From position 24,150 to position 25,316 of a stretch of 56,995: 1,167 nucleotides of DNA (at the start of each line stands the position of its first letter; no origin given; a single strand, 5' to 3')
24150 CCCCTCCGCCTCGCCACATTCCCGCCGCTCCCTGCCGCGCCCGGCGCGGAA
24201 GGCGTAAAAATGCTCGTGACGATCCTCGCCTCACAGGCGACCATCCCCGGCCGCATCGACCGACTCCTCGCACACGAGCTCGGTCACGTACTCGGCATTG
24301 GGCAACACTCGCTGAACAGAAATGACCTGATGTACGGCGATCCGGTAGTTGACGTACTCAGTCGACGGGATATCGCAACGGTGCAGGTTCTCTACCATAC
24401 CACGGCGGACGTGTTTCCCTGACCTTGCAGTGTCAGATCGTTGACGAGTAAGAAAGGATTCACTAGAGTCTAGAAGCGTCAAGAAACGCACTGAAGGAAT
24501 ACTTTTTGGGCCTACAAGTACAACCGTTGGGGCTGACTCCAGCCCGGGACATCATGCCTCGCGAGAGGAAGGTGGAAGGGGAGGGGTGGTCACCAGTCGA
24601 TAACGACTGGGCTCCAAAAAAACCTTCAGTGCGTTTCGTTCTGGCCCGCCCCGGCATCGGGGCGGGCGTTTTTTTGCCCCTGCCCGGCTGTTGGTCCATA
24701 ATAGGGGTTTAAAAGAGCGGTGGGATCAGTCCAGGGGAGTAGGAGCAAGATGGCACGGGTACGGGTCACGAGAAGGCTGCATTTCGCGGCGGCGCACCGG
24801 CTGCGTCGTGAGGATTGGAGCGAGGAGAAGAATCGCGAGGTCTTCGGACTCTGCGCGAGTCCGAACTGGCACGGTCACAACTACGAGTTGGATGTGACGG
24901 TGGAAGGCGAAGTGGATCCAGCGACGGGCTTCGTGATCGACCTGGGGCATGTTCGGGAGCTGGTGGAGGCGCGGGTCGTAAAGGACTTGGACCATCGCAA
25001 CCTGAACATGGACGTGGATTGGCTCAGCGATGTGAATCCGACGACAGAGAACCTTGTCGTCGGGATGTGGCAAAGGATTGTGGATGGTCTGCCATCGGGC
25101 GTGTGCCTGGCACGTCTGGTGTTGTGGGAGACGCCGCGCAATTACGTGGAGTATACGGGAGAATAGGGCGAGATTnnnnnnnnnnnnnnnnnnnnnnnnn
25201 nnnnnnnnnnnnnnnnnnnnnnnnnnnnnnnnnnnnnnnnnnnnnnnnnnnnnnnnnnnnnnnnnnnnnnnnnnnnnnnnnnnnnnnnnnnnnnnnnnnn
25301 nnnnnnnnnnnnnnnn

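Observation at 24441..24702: Promoter- and terminator-bounded ~200-nt structured RNA with 6S-RNA-like architecture upstream of the pterin operon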

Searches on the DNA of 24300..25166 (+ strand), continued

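Call 22: search_with_rna_model(model_id=R1, sources=[window, L001, L002, L003, L004, L005, L006, L007, L008, L009, L010, L011, L012, L013, L014, L015, L016, L017, L018, L019, L020, L021, L022, L023, L024, L025, L026, L027, L028, L029, L030, L031, L032, L033, L034, L035, L036, L037, L038, L039, L040, L041, L042, L043, L044, L045, L046, L047, L048, L049, L050, L051, L052, L053, L054, L055, L056, L057, L058, L059, L060, L061, L062, L063, L064, L065, L066, L067, L068, L069, L070, L071, L072, L073, L074, L075, L076, L077, L078, L079, L080], max_evalue=1, make_alignment=true)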
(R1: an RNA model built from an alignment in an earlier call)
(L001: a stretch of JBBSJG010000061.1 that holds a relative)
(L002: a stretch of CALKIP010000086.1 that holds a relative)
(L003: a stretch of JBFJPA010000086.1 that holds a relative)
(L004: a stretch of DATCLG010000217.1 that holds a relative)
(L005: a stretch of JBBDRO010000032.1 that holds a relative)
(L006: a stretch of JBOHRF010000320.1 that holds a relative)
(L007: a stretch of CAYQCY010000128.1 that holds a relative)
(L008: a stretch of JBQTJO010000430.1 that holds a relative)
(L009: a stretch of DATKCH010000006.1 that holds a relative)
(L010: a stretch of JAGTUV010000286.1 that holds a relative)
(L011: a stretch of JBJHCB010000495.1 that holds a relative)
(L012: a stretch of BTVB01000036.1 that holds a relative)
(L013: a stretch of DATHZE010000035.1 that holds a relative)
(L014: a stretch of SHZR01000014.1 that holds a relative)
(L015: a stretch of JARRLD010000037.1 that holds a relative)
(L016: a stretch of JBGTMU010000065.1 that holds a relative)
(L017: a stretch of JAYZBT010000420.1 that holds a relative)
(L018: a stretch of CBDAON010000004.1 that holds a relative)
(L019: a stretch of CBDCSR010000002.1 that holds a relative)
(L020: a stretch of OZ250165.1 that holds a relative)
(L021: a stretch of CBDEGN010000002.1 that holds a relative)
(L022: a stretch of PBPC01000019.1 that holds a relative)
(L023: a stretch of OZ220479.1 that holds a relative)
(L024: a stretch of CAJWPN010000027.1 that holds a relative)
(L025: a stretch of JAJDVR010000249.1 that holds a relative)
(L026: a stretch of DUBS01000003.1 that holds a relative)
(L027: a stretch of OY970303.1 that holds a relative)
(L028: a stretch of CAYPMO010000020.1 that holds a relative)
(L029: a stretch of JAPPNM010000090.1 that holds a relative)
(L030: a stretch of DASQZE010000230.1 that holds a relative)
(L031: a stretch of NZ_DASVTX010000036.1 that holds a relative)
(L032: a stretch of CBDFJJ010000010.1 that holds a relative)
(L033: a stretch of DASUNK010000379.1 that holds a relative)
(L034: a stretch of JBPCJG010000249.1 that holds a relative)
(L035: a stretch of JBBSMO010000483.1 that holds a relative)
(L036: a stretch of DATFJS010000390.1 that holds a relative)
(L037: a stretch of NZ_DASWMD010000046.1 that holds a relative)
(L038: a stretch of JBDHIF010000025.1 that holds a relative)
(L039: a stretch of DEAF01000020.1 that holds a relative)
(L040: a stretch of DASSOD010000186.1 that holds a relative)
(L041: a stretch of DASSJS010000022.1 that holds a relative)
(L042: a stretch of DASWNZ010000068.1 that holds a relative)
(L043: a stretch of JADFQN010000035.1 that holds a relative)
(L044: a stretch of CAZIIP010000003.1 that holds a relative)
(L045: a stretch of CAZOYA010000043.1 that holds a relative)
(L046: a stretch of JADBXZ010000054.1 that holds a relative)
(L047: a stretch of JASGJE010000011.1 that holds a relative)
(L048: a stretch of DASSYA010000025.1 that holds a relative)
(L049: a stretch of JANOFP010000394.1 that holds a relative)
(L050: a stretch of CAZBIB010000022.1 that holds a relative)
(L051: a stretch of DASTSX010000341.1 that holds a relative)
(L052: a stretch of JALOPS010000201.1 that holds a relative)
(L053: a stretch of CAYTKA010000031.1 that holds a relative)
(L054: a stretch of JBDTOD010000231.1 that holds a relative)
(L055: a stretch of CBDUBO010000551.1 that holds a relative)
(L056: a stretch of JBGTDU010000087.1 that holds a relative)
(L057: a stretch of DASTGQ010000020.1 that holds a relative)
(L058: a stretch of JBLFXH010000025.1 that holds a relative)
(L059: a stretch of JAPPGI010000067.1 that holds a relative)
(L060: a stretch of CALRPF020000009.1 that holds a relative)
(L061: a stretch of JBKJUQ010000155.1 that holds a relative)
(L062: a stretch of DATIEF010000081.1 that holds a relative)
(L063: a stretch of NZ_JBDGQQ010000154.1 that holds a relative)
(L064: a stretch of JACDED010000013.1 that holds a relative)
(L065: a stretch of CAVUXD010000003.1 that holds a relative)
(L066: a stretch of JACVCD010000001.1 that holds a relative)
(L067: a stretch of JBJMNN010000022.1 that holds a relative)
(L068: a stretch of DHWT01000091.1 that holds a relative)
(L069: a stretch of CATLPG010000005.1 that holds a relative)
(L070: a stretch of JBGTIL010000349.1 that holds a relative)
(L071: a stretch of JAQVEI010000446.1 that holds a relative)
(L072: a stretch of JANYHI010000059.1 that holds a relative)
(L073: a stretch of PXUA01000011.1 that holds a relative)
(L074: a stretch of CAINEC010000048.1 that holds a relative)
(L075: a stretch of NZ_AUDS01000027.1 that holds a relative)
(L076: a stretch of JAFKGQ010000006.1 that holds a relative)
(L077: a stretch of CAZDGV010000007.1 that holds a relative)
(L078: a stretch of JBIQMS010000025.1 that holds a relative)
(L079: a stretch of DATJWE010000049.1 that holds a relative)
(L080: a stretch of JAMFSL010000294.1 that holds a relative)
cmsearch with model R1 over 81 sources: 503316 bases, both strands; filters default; matches with E-value up to 1: 53.
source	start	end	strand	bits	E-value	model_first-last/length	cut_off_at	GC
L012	2357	2519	+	155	2e-37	1-164/164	no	0.64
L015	836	1001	+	149.6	4.8e-36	1-164/164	no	0.63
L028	2696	2861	+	146.3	3.3e-35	1-164/164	no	0.61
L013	2718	2879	+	145.4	5.6e-35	1-164/164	no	0.63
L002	2531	2692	+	140.3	1.1e-33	1-164/164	no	0.64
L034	2754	2915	+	140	1.3e-33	1-164/164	no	0.6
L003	1609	1771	+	137.3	6.7e-33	1-164/164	no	0.62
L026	2741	2905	+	135.2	2.4e-32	1-164/164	no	0.59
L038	2690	2850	+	134.5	3.6e-32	1-164/164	no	0.6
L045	2768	2928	+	134.4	3.7e-32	1-164/164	no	0.62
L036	2698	2859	+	134.3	4e-32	1-164/164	no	0.59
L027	2764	2926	+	134.2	4.3e-32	1-164/164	no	0.66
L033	515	682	+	133.4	6.9e-32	1-164/164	no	0.63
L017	2761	2924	+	132.2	1.4e-31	1-164/164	no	0.62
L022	2741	2905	+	131.8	1.7e-31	1-164/164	no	0.56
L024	2741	2905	+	131.3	2.3e-31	1-164/164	no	0.57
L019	2762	2927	+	129.5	6.8e-31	1-164/164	no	0.63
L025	2762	2927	+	129.5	6.8e-31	1-164/164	no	0.63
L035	1203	1364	+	129.4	7.1e-31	1-164/164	no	0.58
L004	2715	2878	+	129.4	7.2e-31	1-164/164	no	0.69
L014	2762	2926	+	127.8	1.8e-30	1-164/164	no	0.62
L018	2672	2834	+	127.8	1.8e-30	1-164/164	no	0.64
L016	2663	2825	+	126.1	4.9e-30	1-164/164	no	0.58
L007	73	234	+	125.6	6.7e-30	1-164/164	no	0.6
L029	2275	2439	+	125.2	8.6e-30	1-164/164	no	0.64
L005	2637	2801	+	124.9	9.9e-30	1-164/164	no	0.58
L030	1111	1277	+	124.1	1.6e-29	1-164/164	no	0.64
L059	2747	2911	+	123.5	2.3e-29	1-164/164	no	0.64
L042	2770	2936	+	122.5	4.3e-29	1-164/164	no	0.58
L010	2578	2739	+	121.5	7.5e-29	1-164/164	no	0.58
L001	2722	2884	+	119.7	2.1e-28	1-164/164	no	0.55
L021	2759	2923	+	118.7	4e-28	1-164/164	no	0.59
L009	2781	2943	+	118.4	4.8e-28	1-164/164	no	0.64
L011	187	348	+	117.3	8.9e-28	1-164/164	no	0.64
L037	2772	2936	+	117.3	9.2e-28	1-164/164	no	0.61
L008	1535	1703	-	114.3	5.3e-27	1-164/164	no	0.57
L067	2692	2857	+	112.5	1.5e-26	1-164/164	no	0.54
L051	713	878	+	112.2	1.9e-26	1-164/164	no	0.54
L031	2762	2926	+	110.3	5.6e-26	1-164/164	no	0.59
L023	2768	2931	+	110.2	6e-26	1-164/164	no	0.65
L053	2678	2843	+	108.1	2.1e-25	1-164/164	no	0.55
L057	1288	1453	+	102.2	6.6e-24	1-164/164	no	0.58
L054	1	154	+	97.8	8.7e-23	13-164/164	5'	0.52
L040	1013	1174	+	93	1.6e-21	1-164/164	no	0.6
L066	2725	2890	+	87.8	3.3e-20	1-164/164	no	0.55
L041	2765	2928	+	87.4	4.2e-20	1-164/164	no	0.64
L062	2699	2859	+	84.6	2.1e-19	1-164/164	no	0.64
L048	2755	2922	+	83.5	4.2e-19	1-164/164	no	0.61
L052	1158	1320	+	73.1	1.9e-16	1-164/164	no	0.62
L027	2765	2927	-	16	0.082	1-164/164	no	0.65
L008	1534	1702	+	15.1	0.14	1-164/164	no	0.57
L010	2579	2740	-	12.1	0.83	1-164/164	no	0.58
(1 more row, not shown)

Alignment A2: 53 matches aligned to the model, 258 columns, each read 5' to 3' on its own strand. Consensus structure (alignment columns), stored with it:
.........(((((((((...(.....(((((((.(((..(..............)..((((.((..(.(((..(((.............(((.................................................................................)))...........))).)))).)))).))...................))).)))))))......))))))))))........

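Call 23: search_with_rna_model(model_id=R1, source=L081, max_evalue=10, filters=off, show_alignments=2)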
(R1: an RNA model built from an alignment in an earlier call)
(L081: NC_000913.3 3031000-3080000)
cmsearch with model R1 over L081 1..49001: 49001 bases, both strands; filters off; matches with E-value up to 10: 63.
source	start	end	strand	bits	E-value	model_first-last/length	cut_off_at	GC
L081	24990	25157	+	11.6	0.11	1-164/164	no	0.57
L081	13133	13210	-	11.2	0.14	1-164/164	no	0.38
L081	7909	7966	+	10.9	0.17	1-164/164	no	0.52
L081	11297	11338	+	8.5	0.67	1-164/164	no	0.52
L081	11298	11339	-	8.3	0.77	1-164/164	no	0.52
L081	7910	7967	-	8.1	0.84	1-164/164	no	0.53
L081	18093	18137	+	8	0.9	1-164/164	no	0.47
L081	36304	36342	-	7.5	1.2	1-164/164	no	0.46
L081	15006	15071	+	7.5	1.2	1-164/164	no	0.64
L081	27634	27673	-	7.4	1.3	1-164/164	no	0.45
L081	15007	15072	-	7.4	1.3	1-164/164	no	0.64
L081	1664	1719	+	7.1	1.5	1-164/164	no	0.48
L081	17124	17229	-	7.1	1.5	1-164/164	no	0.58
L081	18094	18138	-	7.1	1.6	1-164/164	no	0.49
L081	24487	24546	+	7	1.6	1-164/164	no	0.53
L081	23354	23420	+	7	1.6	1-164/164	no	0.54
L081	24020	24102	+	6.6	2.1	1-164/164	no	0.53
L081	27632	27673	+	6.5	2.2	1-164/164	no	0.45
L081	19398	19427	-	6.3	2.4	73-101/164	no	0.5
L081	24290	24342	-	6.3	2.5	1-164/164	no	0.53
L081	9838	9929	+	6.3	2.5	1-164/164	no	0.5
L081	36356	36416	+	6.2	2.7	1-164/164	no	0.46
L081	4240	4281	+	6.1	2.7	1-164/164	no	0.64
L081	19696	19737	-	6.1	2.8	1-164/164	no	0.38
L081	6901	6947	+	6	3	1-164/164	no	0.53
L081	14107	14147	+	6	3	1-164/164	no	0.46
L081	37046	37141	-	6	3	1-164/164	no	0.47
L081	27283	27343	+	6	3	1-164/164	no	0.52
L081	25092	25162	-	5.7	3.4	1-164/164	no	0.54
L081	47293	47392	-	5.6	3.8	1-164/164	no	0.46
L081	36303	36341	+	5.5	3.9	1-164/164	no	0.46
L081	17220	17285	+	5.5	3.9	1-164/164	no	0.58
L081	18570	18605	-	5.5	4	1-164/164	no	0.47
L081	38339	38425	+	5.5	4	1-164/164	no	0.59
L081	30566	30649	-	5.4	4.3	1-164/164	no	0.5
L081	14108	14148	-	5.4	4.3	1-164/164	no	0.46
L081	26128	26165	-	5.3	4.4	1-164/164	no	0.45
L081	42518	42575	+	5.3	4.5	1-164/164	no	0.52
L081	12147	12205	-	5.2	4.7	1-164/164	no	0.46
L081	13515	13573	-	5.2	4.7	1-164/164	no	0.51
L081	22804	22859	+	5.1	5.2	1-164/164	no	0.5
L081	19695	19736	+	5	5.4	1-164/164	no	0.4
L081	10431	10498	+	5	5.5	1-164/164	no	0.57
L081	29151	29192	+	4.8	5.9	1-164/164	no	0.67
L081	16746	16798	+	4.8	6.1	1-164/164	no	0.49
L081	1481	1522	+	4.8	6.1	1-164/164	no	0.52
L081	24289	24341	+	4.7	6.5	1-164/164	no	0.53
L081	29746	29838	+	4.6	6.6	1-164/164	no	0.42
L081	45509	45602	-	4.6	6.9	1-164/164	no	0.49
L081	22601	22659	+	4.5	7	1-164/164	no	0.46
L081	1392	1449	-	4.5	7.1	1-164/164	no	0.52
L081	48490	48569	-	4.5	7.1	1-164/164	no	0.29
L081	41268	41330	+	4.4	7.5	1-164/164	no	0.48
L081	34254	34315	-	4.4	7.5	1-164/164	no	0.5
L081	17391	17483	-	4.4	7.8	1-164/164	no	0.52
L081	3405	3469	+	4.3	7.9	1-164/164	no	0.57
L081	156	222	+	4.3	8.3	1-164/164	no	0.3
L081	14289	14360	-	4.3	8.3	1-164/164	no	0.61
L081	2281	2326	-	4.2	8.5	1-164/164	no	0.57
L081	15949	16034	-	4.2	8.5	1-164/164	no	0.57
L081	34455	34510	-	4.2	8.6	1-164/164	no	0.48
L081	19797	19855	-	4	9.4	1-164/164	no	0.31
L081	42904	42971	+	4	9.4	1-164/164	no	0.38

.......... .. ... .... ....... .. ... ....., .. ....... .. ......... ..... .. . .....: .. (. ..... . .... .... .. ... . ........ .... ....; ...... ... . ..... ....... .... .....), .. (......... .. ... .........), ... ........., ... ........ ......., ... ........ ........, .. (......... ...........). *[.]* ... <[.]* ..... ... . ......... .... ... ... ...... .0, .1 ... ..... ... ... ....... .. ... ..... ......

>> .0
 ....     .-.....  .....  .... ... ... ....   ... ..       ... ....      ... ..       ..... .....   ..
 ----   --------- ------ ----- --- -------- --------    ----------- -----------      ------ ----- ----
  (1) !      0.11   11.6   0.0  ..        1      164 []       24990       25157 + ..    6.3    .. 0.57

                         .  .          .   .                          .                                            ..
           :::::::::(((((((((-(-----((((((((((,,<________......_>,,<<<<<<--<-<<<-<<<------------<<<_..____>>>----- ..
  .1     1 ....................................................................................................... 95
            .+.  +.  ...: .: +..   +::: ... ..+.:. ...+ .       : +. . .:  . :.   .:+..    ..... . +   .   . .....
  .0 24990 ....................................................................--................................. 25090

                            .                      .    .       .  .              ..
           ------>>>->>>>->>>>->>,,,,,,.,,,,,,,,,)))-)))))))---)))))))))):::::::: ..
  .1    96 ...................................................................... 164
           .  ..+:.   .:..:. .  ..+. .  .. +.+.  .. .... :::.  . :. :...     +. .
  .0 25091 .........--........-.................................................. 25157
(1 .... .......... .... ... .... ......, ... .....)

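Call 33: search_with_rna_model(model_id=R1, sources=[window, L001, L002, L003, L004, L005, L007, L008, L009, L010, L011, L012, L013, L014, L015, L016, L017, L018, L019, L021, L022, L023, L026, L027, L028, L029, L030, L031, L033, L034, L035, L036, L037, L038, L040, L041, L042, L045, L048, L051, L052, L053, L057, L059, L062, L066, L067], max_evalue=0.000001, make_alignment=true)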
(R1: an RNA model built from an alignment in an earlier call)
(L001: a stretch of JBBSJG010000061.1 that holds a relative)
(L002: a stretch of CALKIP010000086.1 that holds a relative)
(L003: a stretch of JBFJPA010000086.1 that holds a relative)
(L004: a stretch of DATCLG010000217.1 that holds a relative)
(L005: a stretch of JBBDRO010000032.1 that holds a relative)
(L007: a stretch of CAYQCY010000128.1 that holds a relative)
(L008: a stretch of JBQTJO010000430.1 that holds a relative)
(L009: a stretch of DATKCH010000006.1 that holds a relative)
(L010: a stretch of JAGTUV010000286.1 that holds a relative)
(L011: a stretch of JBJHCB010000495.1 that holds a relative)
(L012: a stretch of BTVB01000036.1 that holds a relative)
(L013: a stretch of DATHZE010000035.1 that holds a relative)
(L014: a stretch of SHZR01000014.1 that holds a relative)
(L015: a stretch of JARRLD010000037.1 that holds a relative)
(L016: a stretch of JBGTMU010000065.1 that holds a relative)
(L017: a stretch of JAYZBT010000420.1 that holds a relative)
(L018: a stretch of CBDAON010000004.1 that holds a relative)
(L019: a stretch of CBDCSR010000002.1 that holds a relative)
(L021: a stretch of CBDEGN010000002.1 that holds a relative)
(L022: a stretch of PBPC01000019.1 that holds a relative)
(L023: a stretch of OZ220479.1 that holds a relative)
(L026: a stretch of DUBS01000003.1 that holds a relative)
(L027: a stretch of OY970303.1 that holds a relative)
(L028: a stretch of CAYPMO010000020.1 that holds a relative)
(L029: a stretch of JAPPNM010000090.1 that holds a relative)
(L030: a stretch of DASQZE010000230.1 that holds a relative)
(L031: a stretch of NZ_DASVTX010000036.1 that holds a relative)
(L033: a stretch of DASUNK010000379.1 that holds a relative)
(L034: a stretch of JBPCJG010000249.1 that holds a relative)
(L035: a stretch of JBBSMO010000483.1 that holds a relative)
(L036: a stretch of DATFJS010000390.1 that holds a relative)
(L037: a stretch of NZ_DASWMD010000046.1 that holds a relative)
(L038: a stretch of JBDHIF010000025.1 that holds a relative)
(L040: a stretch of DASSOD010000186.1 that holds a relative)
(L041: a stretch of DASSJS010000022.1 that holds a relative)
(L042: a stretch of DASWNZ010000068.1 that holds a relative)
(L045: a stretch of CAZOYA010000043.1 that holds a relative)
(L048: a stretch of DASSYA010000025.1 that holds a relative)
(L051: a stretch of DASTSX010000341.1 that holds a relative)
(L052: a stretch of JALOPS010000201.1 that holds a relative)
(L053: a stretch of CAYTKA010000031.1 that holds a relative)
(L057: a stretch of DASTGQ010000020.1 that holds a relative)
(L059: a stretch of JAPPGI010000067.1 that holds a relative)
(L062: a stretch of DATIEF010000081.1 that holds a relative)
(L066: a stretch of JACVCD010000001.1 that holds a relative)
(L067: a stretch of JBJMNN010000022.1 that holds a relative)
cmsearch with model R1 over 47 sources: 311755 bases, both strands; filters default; matches with E-value up to 0.000001: 47.
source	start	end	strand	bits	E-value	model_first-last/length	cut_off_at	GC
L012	2357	2519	+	155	1.2e-37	1-164/164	no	0.64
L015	836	1001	+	149.6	3e-36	1-164/164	no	0.63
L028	2696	2861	+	146.3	2e-35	1-164/164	no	0.61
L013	2718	2879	+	145.4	3.5e-35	1-164/164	no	0.63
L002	2531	2692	+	140.3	7.1e-34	1-164/164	no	0.64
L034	2754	2915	+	140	8.3e-34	1-164/164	no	0.6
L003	1609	1771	+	137.3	4.1e-33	1-164/164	no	0.62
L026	2741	2905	+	135.2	1.5e-32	1-164/164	no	0.59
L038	2690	2850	+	134.5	2.2e-32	1-164/164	no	0.6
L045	2768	2928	+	134.4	2.3e-32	1-164/164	no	0.62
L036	2698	2859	+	134.3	2.5e-32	1-164/164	no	0.59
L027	2764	2926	+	134.2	2.7e-32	1-164/164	no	0.66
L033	515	682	+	133.4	4.3e-32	1-164/164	no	0.63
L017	2761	2924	+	132.2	8.6e-32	1-164/164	no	0.62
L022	2741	2905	+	131.8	1.1e-31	1-164/164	no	0.56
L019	2762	2927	+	129.5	4.2e-31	1-164/164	no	0.63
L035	1203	1364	+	129.4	4.4e-31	1-164/164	no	0.58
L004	2715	2878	+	129.4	4.5e-31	1-164/164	no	0.69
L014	2762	2926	+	127.8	1.1e-30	1-164/164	no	0.62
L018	2672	2834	+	127.8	1.1e-30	1-164/164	no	0.64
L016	2663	2825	+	126.1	3e-30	1-164/164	no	0.58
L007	73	234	+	125.6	4.1e-30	1-164/164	no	0.6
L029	2275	2439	+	125.2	5.3e-30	1-164/164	no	0.64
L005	2637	2801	+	124.9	6.1e-30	1-164/164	no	0.58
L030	1111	1277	+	124.1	1e-29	1-164/164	no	0.64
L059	2747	2911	+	123.5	1.4e-29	1-164/164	no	0.64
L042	2770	2936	+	122.5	2.6e-29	1-164/164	no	0.58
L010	2578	2739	+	121.5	4.6e-29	1-164/164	no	0.58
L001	2722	2884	+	119.7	1.3e-28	1-164/164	no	0.55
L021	2759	2923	+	118.7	2.5e-28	1-164/164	no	0.59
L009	2781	2943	+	118.4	3e-28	1-164/164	no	0.64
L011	187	348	+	117.3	5.5e-28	1-164/164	no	0.64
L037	2772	2936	+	117.3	5.7e-28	1-164/164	no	0.61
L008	1535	1703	-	114.3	3.3e-27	1-164/164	no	0.57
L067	2692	2857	+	112.5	9.4e-27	1-164/164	no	0.54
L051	713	878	+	112.2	1.2e-26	1-164/164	no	0.54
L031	2762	2926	+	110.3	3.5e-26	1-164/164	no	0.59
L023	2768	2931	+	110.2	3.7e-26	1-164/164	no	0.65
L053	2678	2843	+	108.1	1.3e-25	1-164/164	no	0.55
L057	1288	1453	+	102.2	4.1e-24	1-164/164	no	0.58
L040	1013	1174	+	93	9.7e-22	1-164/164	no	0.6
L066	2725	2890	+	87.8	2e-20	1-164/164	no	0.55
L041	2765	2928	+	87.4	2.6e-20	1-164/164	no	0.64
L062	2699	2859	+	84.6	1.3e-19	1-164/164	no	0.64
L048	2755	2922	+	83.5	2.6e-19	1-164/164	no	0.61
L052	1158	1320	+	73.1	1.2e-16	1-164/164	no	0.62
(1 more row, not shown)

Alignment A3: 47 matches aligned to the model, 182 columns, each read 5' to 3' on its own strand. Consensus structure (alignment columns), stored with it:
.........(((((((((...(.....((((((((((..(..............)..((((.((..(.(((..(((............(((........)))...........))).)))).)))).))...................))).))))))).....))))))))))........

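Call 47: search_with_rna_model(model_id=R1, sources=[L082, L120, L156, L159, L161, L163, L165, L175, L180, L187, L190, L197, L086, L097, L105, L146, L168, L169, L198, L107, L158], max_evalue=0.001)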
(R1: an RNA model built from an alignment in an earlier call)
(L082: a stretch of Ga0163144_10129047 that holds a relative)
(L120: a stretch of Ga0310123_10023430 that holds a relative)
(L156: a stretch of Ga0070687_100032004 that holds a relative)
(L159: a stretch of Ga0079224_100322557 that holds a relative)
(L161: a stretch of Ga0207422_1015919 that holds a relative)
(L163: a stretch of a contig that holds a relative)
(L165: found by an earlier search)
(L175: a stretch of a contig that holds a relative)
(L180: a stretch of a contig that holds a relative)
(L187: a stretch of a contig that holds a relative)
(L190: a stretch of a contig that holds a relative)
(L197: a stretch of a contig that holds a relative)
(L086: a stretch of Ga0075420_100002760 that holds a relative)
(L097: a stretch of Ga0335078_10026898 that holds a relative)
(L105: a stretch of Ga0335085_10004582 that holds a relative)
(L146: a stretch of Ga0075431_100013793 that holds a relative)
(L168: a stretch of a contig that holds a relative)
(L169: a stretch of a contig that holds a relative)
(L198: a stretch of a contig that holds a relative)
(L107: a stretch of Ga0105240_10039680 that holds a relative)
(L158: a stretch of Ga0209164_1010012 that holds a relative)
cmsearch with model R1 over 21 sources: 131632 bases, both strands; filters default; matches with E-value up to 0.001: 19.
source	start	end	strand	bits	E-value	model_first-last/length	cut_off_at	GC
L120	1960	2123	-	132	4e-32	1-164/164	no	0.57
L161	2788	2949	-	130.9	7.7e-32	1-164/164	no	0.6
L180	1463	1625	-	129.9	1.4e-31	1-164/164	no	0.58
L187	1678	1840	+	127.9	4.5e-31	1-164/164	no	0.6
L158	110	272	-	127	7.9e-31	1-164/164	no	0.61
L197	2984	3146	+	122.9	8.5e-30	1-164/164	no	0.58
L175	4397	4560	-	116.2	4.6e-28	1-164/164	no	0.56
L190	1131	1293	+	106.5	1.4e-25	1-164/164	no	0.55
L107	4901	5065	+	99.6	7.9e-24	1-164/164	no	0.54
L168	176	339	+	96.7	4.6e-23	1-164/164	no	0.54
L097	4117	4279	+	95.6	8.6e-23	1-164/164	no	0.61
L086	4680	4842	-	95.6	8.8e-23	1-164/164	no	0.56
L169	1551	1713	-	94.1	2.1e-22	1-164/164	no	0.59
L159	1420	1581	-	91.2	1.2e-21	1-164/164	no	0.64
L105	692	857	+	90.6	1.7e-21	1-164/164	no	0.53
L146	3688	3850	-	90.2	2.1e-21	1-164/164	no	0.53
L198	9673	9837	-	87.1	1.3e-20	1-164/164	no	0.59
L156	1734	1902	-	82.7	1.7e-19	1-164/164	no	0.57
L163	1875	2032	-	51.7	1.6e-11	1-164/164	no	0.58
